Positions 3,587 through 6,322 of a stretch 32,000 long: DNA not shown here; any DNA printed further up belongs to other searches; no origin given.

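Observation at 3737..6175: Membrane-tethered one-component regulator: XRE helix-turn-helix fused through three TM helices to an OppA/DppA-type solute-binding domain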

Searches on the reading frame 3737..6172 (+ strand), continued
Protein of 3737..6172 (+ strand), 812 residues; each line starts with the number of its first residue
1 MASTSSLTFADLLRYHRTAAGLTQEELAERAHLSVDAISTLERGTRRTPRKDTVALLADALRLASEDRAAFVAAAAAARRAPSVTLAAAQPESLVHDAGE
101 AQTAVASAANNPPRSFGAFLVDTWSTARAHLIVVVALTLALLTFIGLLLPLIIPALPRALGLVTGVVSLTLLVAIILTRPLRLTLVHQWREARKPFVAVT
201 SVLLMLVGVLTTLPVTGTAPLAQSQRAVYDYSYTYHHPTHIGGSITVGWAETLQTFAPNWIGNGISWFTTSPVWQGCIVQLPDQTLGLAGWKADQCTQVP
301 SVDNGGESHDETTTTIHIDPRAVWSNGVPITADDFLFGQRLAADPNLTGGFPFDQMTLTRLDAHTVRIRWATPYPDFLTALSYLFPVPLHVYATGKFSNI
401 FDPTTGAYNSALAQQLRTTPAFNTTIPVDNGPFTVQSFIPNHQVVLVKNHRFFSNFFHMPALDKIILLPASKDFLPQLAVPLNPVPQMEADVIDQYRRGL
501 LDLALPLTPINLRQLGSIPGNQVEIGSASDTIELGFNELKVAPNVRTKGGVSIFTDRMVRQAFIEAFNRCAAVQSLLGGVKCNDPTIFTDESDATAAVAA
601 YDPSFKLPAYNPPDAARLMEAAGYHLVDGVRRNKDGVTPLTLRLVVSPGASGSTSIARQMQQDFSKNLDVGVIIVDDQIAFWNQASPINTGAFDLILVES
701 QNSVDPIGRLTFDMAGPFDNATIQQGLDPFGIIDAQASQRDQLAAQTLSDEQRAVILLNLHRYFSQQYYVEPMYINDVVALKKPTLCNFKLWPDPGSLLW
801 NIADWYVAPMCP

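Call 38: predict_structure(alignment_id=A1)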
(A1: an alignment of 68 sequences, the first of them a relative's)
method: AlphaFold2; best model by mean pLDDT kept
length: 812 residues; sequences in the alignment: 68
mean_pLDDT: 80.6   pTM: 0.69
mean pLDDT of the five models: 80.6, 80.0, 78.9, 77.4, 77.1
residues with pLDDT >= 90: 343; 70-90: 288; 50-70: 107; < 50: 74
segments of 3 or more residues with pLDDT < 50: 1-5, 83-115, 216-230, 281-295
pLDDT, mean of each block of 10 residues (from residue 1): 61 95 96 92 78 95 93 86 40 31 36 47 60 71 71 62 71 69 63 62 67 46 43 72 95 85 64 67 43 52 79 89 95 95 85 89 94 83 88 95 95 94 90 93 94 85 95 83 83 96 93 87 86 92 78 94 97 90 86 79 88 97 94 90 90 93 98 81 76 90 79 79 76 91 86 86 92 92 92 78 91 81
secondary structure, 60 per line:
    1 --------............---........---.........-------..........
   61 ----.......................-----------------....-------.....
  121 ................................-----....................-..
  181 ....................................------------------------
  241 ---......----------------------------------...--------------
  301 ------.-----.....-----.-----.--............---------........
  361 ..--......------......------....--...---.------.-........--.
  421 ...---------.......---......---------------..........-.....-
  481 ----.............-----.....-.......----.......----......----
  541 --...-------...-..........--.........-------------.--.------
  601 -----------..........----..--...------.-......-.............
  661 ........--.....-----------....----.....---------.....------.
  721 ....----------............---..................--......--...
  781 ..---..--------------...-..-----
elements in order (helices of 4 or more, strands of 3 or more residues): H9-20 H24-31 H35-43 H51-60 H65-87 H105-108 H116-152 H158-177 H179-216 E244-249 E313-317 H332-343 E356-362 E365-370 H377-382 H389-392 H410-417 H420-423 E433-439 E443-448 E464-469 H470-473 H475-479 H485-497 E503-507 H509-515 E523-526 E531-536 H557-566 H569-577 H612-621 E630-632 E641-646 H648-668 E671-675 H687-690 E695-699 H709-713 H720-724 H735-746 H750-767 E770-775 E778-782

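Call 42: find_homologous_proteins(query=P0090)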
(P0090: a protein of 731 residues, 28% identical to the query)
Query P0090 (731 aa): 1606 proteins with E <= 0.001 among 8000 candidates; the best 120 are listed.
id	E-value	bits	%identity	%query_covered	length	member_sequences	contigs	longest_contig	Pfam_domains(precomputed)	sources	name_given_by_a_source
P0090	0.0e+0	1688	100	100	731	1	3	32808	PF01381.29,PF00496.28,PF13560.13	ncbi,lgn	-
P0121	0.0e+0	1028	72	86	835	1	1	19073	PF01381.29,PF00496.28,PF13676.12,PF13560.13,PF08937.17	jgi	jgi:peptide/nickel transport system substrate-binding protein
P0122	1.2e-292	991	70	84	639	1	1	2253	PF00496.28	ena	-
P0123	1.8e-290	984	69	86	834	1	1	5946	PF01381.29,PF00496.28,PF13676.12,PF13560.13,PF08937.17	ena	-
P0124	2.5e-256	871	65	81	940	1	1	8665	PF07714.24,PF00069.32,PF00496.28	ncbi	-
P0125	9.0e-256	869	65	81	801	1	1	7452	PF07714.24,PF00069.32,PF00496.28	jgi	jgi:ABC-type transport system substrate-binding protein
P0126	1.6e-255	868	60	89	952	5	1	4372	PF07714.24,PF00069.32,PF00496.28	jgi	-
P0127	2.6e-253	861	57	94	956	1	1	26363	PF07714.24,PF00069.32,PF00496.28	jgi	jgi:ABC-type transport system substrate-binding protein/serine/threonine protein kinase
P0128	8.4e-251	852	64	81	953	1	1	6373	PF07714.24,PF00069.32,PF00496.28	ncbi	-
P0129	4.2e-250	850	57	95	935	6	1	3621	PF07714.24,PF00069.32,PF00496.28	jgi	jgi:ABC-type transport system substrate-binding protein/serine/threonine protein kinase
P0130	4.4e-250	850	64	81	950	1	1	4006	PF07714.24,PF00069.32,PF00496.28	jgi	jgi:peptide/nickel transport system substrate-binding protein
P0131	3.8e-249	847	64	81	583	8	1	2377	PF00496.28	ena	-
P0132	1.0e-248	846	64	81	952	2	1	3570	PF07714.24,PF00069.32,PF00496.28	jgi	jgi:peptide/nickel transport system substrate-binding protein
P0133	1.7e-248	845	63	83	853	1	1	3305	PF01381.29,PF00496.28,PF13676.12,PF13560.13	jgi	jgi:peptide/nickel transport system substrate-binding protein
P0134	7.6e-248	843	55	96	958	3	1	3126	PF07714.24,PF00069.32,PF00496.28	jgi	-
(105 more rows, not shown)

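Call 43: fold_search(model_id=the predicted structure, library=pdb)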
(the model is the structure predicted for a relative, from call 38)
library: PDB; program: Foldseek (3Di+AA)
matches with E <= 10: 617; with E <= 0.001: 172
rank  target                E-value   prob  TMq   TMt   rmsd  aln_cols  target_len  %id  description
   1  6wm7_A                1.7e-25  1.00  0.54  0.79   4.8       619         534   19  Periplasmic EDTA-binding protein EppA, orthorhombic (released 2020-11-18)
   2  6wm6                  2.2e-25  1.00  0.54  0.79   4.7       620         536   19  Periplasmic EDTA-binding protein EppA, tetragonal (released 2020-11-18)
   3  1xoc_A                8.1e-25  1.00  0.48  0.73   5.9       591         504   16  The structure of the oligopeptide-binding protein, AppA, from Bacillus subtilis in complex with a nonapeptide. (released 2005-01-25)
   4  4oeu_A                3.3e-24  1.00  0.50  0.78   5.0       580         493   18  Crystal structure of NikZ from Campylobacter jejuni in complex with Ni(L-His) (released 2014-10-01)
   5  4toz_B                3.5e-24  1.00  0.47  0.70   6.0       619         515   18  MppA Periplasmic Murein Tripeptide Binding Protein, Unliganded Open Form (released 2015-06-10)
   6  5isu                  4.1e-24  1.00  0.51  0.82   4.8       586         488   16  2.2 Angstrom Crystal Structure of ABC Transporter Substrate Binding Protein CtaP (Lmo0135) from Listeria monocytogenes. (released 2016-03-23)
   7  4toz_A                5.3e-24  1.00  0.48  0.71   5.9       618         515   18  MppA Periplasmic Murein Tripeptide Binding Protein, Unliganded Open Form (released 2015-06-10)
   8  1ola_A                6.5e-24  1.00  0.47  0.70   6.1       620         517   17  THE STRUCTURAL BASIS OF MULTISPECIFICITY IN THE OLIGOPEPTIDE-BINDING PROTEIN OPPA (released 1994-07-31)
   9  3dp8_C                8.4e-24  1.00  0.46  0.72   6.1       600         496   16  Structural characterization of a putative endogenous metal chelator in the periplasmic nickel transporter NikA (nickel (released 2008-09-16)
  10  3mvw_B                9.8e-24  1.00  0.50  0.79   5.0       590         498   17  X-ray structure of a "NikA+Iron complex" hybrid, NikA/1 (released 2011-02-09)
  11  1zlq_B                1.0e-23  1.00  0.49  0.76   5.4       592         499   16  Crystallographic and spectroscopic evidence for high affinity binding of Fe EDTA (H2O)- to the periplasmic nickel tran (released 2005-08-02)
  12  4dcx_B                1.1e-23  1.00  0.50  0.78   5.2       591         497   17  X-ray structure of NikA in complex with Fe(1R,2R)-N,N'-Bis(2-pyridylmethyl)-N,N'-dicarboxymethyl-1,2-cyclohexanediamin (released 2012-05-09)
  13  9a37_MODEL_1_A        1.6e-23  1.00  0.46  0.66   8.8       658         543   16  Model of E. coli OppA by in-cell photo-crosslinking MS and deep learning (released 2023-02-24)
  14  5on9_B                1.6e-23  1.00  0.50  0.78   4.9       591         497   18  Crystal structure of NikA in complex with reduced Fe-L1 (N-(2-hydroxybenzyl)-N'-(2-thiomethylbenzyl)-N,N'-ethylenediam (released 2017-12-13)
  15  1zlq_A                1.7e-23  1.00  0.48  0.75   5.6       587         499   17  Crystallographic and spectroscopic evidence for high affinity binding of Fe EDTA (H2O)- to the periplasmic nickel tran (released 2005-08-02)
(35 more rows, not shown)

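Call 48: find_encoding_contigs(protein=P0039, flank=10000, max_places=1)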
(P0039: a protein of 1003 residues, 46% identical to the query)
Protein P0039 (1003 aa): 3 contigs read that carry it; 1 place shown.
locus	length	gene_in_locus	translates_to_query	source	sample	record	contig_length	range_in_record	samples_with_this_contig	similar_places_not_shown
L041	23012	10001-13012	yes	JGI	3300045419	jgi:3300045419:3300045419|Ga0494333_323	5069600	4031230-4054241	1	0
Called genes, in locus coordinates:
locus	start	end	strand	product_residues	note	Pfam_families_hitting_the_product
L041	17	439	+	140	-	PF07366:SnoaL, PF12680:SnoaL_2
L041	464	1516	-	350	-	PF01210:NAD_Gly3P_dh_N, PF07479:NAD_Gly3P_dh_C, PF20618:GPD_NAD_C_bact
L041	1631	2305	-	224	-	PF11667:DUF3267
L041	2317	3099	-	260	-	PF00583:Acetyltransf_1, PF13673:Acetyltransf_10 (weak), PF13508:Acetyltransf_7, PF08445:FR47, PF13527:Acetyltransf_9 (weak)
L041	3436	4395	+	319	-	PF00318:Ribosomal_S2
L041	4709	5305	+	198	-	PF00889:EF_TS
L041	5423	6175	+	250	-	PF00696:AA_kinase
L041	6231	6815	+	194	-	PF01765:RRF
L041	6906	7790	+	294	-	PF01255:Prenyltransf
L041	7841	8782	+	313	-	PF01148:CTP_transf_1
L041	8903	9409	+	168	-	-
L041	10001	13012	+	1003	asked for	PF01381:HTH_3, PF13560:HTH_31, PF00211:Guanylate_cyc, PF00496:SBP_bac_5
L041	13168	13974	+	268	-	PF00561:Abhydrolase_1, PF12146:Hydrolase_4, PF12697:Abhydrolase_6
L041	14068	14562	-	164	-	-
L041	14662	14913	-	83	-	-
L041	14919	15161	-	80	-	-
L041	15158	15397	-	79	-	-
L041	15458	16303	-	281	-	PF01073:3Beta_HSD, PF01370:Epimerase, PF04321:RmlD_sub_bind (weak), PF05368:NmrA, PF13460:NAD_binding_10, PF16363:GDP_Man_Dehyd (weak)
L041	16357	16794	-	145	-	-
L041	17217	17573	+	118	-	PF00507:Oxidored_q4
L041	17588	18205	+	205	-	PF01058:Oxidored_q6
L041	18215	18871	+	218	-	PF00329:Complex1_30kDa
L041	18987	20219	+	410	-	PF00346:Complex1_49kDa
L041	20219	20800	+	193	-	PF01257:2Fe-2S_thioredx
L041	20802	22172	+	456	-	PF01512:Complex1_51K, PF22461:SLBB_2, PF10531:SLBB, PF10589:NADH_4Fe-4S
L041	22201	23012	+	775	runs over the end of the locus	PF00111:Fer2 (weak), PF13510:Fer2_4, PF10588:NADH-G_4Fe-4S_3, PF22117:Fer4_Nqo3, PF04879:Molybdop_Fe4S4, PF22151:Fer4_NDSU1, PF00384:Molybdopterin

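Call 49: find_encoding_contigs(protein=P0013, flank=10000, max_places=1)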
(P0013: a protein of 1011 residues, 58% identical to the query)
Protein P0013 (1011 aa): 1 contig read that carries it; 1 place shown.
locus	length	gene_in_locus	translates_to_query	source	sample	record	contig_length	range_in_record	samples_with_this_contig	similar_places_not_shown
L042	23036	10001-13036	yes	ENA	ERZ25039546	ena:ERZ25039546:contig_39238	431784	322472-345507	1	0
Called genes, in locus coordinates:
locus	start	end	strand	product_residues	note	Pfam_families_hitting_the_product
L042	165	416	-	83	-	-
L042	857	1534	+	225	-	PF04542:Sigma70_r2, PF08281:Sigma70_r4_2, PF04545:Sigma70_r4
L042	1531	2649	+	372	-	-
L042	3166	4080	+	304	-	PF00561:Abhydrolase_1, PF12146:Hydrolase_4 (weak), PF12697:Abhydrolase_6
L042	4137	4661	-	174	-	PF01909:NTP_transf_2 (faint)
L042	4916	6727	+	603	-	PF00069:Pkinase, PF07714:PK_Tyr_Ser-Thr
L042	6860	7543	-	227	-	PF19190:BACON_2 (faint)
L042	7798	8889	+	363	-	PF01609:DDE_Tnp_1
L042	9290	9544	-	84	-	-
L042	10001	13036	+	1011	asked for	PF01381:HTH_3, PF13560:HTH_31, PF00211:Guanylate_cyc, PF00496:SBP_bac_5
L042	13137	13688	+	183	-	PF18967:PycTM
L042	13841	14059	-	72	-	PF00515:TPR_1 (faint), PF07719:TPR_2 (faint)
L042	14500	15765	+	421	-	PF05977:MFS_3, PF07690:MFS_1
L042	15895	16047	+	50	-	-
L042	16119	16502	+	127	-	-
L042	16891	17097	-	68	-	-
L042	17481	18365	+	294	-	-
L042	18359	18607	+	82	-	PF00106:adh_short (weak)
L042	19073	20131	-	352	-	PF01244:Peptidase_M19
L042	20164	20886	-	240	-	PF04471:Mrr_cat, PF13156:Mrr_cat_2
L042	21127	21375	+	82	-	-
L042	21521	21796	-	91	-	-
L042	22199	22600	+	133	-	-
